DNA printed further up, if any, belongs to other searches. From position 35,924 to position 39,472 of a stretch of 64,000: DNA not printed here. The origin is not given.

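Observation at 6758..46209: Island of paralogous giant 'slime-mold repeat' (Dicty CTDC) cysteine-rich surface lipoproteins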

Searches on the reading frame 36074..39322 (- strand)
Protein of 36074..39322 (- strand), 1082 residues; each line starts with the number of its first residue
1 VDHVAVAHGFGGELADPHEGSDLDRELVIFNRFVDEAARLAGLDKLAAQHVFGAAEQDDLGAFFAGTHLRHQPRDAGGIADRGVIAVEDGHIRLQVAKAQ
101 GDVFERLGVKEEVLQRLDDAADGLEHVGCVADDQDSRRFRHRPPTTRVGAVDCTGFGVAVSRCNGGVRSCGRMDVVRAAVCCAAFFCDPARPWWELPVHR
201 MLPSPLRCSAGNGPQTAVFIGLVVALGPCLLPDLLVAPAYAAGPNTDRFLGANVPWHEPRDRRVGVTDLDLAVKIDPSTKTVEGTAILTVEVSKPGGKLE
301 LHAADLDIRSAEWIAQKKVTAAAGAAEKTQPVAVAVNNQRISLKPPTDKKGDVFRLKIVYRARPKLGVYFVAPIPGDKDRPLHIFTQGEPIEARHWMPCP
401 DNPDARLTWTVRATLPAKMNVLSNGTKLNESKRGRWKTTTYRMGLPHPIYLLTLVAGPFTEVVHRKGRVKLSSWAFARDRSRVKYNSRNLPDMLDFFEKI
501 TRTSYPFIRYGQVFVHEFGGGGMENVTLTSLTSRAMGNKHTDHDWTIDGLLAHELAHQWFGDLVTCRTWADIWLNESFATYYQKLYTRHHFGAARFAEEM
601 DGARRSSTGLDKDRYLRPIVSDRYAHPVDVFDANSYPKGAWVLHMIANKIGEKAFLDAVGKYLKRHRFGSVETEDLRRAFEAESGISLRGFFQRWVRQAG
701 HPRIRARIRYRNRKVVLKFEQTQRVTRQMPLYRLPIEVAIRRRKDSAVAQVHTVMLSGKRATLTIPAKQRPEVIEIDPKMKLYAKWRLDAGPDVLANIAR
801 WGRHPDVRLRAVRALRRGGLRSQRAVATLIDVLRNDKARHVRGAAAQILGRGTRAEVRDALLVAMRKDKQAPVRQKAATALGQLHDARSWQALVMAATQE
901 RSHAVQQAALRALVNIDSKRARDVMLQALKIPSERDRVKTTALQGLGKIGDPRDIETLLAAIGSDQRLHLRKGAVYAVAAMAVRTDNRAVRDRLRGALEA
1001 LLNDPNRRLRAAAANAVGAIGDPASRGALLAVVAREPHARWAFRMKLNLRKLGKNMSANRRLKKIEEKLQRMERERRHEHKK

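Call 16: search_protein_families(library=pfam, proteins=[window:36074-39322:-], max_evalue=0.001)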
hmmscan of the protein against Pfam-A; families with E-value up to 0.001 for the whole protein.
window:36074-39322:- (1082 aa): 5 families
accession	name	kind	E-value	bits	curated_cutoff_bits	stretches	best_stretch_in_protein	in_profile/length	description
PF01433.26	Peptidase_M1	-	3.1e-45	154.9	27.7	1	491-695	7-218/218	Peptidase family M1 domain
PF13646.12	HEAT_2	-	1.9e-27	95.8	27.7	4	893-978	4-87/88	HEAT repeats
PF17900.6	Peptidase_M1_N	-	9.2e-20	72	25.8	1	270-451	6-186/186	Peptidase M1 N-terminal domain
PF02985.28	HEAT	-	4.4e-09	36.2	23.5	0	997-1021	4-28/31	HEAT repeat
PF13513.12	HEAT_EZ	-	1.7e-08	35.2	27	0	805-851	1-54/55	HEAT-like repeat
